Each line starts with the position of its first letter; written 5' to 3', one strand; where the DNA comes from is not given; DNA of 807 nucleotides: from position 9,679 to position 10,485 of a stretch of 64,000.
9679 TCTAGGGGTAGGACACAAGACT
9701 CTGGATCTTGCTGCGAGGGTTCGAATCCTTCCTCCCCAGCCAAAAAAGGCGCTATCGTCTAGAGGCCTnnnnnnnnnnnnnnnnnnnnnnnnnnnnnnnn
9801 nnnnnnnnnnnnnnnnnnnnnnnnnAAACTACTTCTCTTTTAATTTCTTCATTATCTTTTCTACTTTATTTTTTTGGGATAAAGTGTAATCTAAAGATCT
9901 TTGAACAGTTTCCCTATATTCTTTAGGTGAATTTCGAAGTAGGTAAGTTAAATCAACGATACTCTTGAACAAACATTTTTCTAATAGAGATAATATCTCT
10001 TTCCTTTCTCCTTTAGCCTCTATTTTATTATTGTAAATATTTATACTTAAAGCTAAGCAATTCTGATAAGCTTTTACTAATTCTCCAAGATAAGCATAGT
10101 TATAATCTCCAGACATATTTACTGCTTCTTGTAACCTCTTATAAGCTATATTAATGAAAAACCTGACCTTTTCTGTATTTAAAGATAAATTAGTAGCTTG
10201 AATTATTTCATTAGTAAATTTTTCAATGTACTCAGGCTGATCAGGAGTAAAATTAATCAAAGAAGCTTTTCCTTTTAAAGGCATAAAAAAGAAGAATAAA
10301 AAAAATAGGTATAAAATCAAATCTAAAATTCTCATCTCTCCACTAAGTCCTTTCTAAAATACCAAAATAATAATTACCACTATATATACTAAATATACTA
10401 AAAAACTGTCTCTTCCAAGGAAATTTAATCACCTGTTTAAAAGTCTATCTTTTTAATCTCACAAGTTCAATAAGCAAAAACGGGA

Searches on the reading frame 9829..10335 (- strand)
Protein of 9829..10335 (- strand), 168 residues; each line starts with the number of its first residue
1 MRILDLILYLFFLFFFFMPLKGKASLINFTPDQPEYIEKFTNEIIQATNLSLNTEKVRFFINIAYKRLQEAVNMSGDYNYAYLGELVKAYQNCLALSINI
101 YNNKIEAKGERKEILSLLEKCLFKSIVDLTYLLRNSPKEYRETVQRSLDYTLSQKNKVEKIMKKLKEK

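Call 31: search_protein_families(library=pfam, proteins=[window:9829-10335:-])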
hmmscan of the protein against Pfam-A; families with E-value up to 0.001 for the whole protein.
window:9829-10335:- (168 aa): 1 family
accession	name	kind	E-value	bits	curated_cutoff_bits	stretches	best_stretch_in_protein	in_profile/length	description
PF18915.5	DUF5667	-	0.00017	22.4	27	1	29-108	2-82/99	Domain of unknown function (DUF5667)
